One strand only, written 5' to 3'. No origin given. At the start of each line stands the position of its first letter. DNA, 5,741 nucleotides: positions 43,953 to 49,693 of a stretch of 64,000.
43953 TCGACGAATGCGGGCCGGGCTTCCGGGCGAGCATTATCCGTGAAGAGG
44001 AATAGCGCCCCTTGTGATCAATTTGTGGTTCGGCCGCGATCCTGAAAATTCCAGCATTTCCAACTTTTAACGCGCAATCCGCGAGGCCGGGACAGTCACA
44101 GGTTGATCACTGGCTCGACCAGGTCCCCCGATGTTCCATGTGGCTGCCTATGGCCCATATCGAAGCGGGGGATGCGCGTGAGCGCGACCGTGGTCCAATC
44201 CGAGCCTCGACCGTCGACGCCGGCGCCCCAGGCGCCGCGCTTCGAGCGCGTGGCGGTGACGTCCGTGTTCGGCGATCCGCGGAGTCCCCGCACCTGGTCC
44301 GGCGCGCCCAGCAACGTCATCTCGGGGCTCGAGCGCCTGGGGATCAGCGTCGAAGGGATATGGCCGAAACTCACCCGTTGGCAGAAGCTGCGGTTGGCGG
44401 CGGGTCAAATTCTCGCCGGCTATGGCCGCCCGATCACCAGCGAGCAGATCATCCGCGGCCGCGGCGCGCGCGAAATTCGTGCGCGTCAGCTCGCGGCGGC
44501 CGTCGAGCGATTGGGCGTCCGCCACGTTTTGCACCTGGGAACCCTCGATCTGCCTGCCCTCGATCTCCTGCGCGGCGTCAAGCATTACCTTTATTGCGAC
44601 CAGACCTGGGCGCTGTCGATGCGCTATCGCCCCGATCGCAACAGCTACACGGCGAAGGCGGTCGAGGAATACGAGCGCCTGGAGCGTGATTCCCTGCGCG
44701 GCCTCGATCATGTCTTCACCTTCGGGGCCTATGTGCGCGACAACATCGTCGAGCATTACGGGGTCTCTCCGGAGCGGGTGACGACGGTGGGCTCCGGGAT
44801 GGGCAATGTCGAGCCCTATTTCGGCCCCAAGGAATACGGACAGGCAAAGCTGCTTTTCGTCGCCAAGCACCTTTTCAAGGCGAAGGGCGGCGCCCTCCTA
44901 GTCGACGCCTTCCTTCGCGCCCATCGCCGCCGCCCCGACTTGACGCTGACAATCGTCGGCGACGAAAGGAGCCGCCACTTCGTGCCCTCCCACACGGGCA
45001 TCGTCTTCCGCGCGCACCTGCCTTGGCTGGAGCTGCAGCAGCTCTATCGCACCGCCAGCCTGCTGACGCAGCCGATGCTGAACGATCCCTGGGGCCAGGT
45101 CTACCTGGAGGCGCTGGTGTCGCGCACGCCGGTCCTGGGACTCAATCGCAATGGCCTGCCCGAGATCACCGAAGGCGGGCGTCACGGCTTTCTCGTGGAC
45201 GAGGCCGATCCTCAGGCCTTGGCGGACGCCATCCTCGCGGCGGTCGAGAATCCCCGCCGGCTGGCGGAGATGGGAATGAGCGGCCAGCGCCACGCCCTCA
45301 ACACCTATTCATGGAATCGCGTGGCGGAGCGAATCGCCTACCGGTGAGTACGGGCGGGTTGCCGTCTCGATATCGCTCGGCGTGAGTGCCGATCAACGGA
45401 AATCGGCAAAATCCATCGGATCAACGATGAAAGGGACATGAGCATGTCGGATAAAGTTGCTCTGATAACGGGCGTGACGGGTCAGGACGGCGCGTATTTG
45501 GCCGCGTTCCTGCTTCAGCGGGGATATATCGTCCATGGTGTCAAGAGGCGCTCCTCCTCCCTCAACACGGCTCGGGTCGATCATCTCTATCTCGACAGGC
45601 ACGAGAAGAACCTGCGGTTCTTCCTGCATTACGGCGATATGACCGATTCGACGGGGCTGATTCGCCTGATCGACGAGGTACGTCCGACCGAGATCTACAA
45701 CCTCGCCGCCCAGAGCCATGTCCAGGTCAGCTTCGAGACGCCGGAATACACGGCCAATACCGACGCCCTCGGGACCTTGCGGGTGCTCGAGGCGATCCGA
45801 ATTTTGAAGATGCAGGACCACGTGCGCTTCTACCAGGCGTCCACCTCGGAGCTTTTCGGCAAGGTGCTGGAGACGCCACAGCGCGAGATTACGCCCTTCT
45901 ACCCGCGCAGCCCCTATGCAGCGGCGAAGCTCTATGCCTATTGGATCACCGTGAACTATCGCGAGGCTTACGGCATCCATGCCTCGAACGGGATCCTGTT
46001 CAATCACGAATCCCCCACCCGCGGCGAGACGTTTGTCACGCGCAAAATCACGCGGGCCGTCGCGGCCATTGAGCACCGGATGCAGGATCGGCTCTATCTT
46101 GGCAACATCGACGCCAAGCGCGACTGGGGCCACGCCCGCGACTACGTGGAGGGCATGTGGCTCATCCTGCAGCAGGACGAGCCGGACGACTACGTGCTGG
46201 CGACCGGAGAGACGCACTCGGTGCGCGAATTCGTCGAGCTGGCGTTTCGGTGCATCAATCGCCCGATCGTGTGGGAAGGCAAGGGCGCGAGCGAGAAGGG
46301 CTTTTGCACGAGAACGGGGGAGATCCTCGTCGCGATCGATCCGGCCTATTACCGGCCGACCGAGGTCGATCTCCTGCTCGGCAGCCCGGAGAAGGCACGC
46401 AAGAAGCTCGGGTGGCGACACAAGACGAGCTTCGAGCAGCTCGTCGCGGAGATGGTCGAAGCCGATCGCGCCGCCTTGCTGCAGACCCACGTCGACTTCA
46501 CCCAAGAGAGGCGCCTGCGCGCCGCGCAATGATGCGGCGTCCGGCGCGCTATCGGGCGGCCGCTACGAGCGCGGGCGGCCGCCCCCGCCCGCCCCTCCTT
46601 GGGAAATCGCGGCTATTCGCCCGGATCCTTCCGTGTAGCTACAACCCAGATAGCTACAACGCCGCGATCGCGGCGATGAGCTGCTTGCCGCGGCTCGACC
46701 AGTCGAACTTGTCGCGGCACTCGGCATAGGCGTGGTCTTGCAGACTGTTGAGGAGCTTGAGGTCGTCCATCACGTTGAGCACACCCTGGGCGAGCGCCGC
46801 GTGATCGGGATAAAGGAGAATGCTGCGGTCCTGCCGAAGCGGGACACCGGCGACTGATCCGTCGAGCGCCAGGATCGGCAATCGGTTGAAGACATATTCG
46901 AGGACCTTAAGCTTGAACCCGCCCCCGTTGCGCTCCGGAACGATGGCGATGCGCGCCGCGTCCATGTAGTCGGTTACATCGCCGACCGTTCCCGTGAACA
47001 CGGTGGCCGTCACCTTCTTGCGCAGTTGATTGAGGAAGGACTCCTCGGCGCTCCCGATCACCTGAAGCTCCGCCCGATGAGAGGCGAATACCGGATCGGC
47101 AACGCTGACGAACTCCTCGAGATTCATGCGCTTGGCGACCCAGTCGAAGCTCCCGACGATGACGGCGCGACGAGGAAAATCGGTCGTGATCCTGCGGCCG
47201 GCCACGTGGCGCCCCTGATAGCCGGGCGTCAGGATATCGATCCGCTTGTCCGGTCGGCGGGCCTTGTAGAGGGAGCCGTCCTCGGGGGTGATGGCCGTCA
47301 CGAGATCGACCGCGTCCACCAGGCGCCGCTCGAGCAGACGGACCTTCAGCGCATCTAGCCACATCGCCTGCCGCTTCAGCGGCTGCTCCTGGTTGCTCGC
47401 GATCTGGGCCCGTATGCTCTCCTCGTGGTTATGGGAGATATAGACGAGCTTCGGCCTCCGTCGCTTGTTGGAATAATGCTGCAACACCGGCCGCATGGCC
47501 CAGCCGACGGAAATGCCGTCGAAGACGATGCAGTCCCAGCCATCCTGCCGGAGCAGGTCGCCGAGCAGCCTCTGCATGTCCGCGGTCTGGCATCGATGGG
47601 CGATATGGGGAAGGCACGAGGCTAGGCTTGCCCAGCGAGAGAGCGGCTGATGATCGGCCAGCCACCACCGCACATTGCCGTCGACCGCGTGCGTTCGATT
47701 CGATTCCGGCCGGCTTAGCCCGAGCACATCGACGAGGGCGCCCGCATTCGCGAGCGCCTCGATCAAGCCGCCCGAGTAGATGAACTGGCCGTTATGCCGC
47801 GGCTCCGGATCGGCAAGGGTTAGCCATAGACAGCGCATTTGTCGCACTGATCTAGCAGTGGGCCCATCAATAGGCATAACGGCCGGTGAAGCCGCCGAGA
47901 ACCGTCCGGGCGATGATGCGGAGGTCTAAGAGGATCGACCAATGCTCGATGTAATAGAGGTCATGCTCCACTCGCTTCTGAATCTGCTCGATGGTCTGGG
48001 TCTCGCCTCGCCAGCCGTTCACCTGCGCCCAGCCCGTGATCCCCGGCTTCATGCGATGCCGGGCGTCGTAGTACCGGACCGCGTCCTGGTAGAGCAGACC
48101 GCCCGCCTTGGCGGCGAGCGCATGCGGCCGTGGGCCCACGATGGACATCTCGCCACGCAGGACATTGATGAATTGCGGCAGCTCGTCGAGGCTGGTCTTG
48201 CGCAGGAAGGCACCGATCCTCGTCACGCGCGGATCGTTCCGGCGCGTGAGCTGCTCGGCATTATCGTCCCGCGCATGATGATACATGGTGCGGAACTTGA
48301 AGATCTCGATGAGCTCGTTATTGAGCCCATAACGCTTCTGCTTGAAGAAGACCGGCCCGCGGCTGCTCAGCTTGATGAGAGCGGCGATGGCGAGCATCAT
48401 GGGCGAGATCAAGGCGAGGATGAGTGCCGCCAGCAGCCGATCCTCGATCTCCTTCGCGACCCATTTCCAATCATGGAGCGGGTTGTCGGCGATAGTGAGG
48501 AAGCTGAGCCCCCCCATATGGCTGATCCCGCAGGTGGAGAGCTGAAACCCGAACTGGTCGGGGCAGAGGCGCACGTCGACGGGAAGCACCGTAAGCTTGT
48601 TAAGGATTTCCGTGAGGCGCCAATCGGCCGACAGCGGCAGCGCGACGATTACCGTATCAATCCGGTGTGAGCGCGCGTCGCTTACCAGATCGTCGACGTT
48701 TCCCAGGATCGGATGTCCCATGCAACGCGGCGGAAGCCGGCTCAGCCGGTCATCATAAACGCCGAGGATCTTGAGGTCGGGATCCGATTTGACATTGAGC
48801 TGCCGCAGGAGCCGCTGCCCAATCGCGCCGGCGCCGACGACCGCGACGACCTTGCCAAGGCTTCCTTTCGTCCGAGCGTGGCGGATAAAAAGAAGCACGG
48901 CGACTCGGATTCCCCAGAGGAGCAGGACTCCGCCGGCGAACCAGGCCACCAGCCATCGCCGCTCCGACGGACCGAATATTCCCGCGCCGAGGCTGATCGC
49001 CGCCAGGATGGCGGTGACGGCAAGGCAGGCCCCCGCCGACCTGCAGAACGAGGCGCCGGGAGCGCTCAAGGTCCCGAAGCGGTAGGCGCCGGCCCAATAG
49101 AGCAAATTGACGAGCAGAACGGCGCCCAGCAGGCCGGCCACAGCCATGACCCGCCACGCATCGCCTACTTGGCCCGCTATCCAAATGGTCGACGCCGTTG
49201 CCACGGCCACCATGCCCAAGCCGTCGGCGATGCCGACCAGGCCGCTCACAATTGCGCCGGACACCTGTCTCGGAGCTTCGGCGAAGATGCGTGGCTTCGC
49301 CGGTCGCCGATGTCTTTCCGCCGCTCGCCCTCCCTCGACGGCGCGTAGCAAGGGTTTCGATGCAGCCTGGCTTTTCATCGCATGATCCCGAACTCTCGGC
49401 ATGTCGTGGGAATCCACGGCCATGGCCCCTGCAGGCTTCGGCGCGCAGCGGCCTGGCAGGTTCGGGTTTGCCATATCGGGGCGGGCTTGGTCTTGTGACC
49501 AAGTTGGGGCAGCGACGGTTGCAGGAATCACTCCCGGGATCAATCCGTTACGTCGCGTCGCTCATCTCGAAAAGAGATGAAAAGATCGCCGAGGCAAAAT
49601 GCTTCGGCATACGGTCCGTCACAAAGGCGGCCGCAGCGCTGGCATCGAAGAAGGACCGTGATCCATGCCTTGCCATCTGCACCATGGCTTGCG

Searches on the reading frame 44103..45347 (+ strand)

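Call 9: search_protein_families(library=pfam, proteins=[window:44103-45347:+], max_evalue=0.001)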
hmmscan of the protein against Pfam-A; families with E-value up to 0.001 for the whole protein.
window:44103-45347:+ (414 aa): 5 families
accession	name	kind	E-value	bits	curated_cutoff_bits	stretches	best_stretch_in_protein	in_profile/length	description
PF13692.12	Glyco_trans_1_4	-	9.9e-20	71.7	27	1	249-383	3-142/142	Glycosyl transferases group 1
PF00534.26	Glycos_transf_1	-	8.7e-19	68.1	26.4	1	245-394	12-169/172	Glycosyl transferases group 1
PF13524.12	Glyco_trans_1_2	-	6.4e-07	29.9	25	1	270-411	5-142/144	Glycosyl transferase-like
PF20706.3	GT4-conflict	-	9.5e-07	28.6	26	1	175-410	123-384/385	Family 4 Glycosyltransferase in conflict systems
PF13439.12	Glyco_transf_4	-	5.3e-05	23.8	28.5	1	73-232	12-165/170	Glycosyltransferase Family 4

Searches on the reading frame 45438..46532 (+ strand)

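Call 9: search_protein_families(library=pfam, proteins=[window:45438-46532:+], max_evalue=0.001)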
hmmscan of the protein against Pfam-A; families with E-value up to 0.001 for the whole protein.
window:45438-46532:+ (364 aa): 4 families
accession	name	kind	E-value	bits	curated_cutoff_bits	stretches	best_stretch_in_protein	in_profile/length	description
PF16363.11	GDP_Man_Dehyd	-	6.5e-152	506.2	27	1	9-339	1-332/332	GDP-mannose 4,6 dehydratase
PF01370.27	Epimerase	-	1.2e-72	244.6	20.9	1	8-254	1-239/240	NAD dependent epimerase/dehydratase family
PF04321.23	RmlD_sub_bind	-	4.8e-05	23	27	1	9-165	4-130/287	RmlD substrate binding domain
PF02719.21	Polysacc_synt_2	-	0.00024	20.8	20.2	1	9-126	2-121/293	Polysaccharide biosynthesis protein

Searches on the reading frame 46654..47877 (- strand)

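Call 10: search_protein_families(library=pfam, proteins=[window:46654-47877:-], max_evalue=0.001)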
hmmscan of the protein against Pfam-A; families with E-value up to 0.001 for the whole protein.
window:46654-47877:- (407 aa): 3 families
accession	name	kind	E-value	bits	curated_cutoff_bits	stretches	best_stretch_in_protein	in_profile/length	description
PF13692.12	Glyco_trans_1_4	-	1.6e-13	51.6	27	1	237-372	3-142/142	Glycosyl transferases group 1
PF13579.12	Glyco_trans_4_4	-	1.7e-08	35.4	29.7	1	33-216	5-155/158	Glycosyl transferase 4-like domain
PF13439.12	Glyco_transf_4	-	0.00011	22.7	28.5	1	30-219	3-165/170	Glycosyltransferase Family 4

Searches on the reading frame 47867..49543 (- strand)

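Call 10: search_protein_families(library=pfam, proteins=[window:47867-49543:-], max_evalue=0.001)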
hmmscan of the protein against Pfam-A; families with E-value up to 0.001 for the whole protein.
window:47867-49543:- (558 aa): 3 families
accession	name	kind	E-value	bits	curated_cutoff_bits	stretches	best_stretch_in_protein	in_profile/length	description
PF02397.22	Bac_transf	-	1.5e-67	227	27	1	364-549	1-175/179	Bacterial sugar transferase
PF13727.12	CoA_binding_3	-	3e-32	112.5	25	1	151-328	3-175/175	CoA-binding domain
PF01408.29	GFO_IDH_MocA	-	0.00036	21.6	24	1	233-304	3-72/120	Oxidoreductase family, NAD-binding Rossmann fold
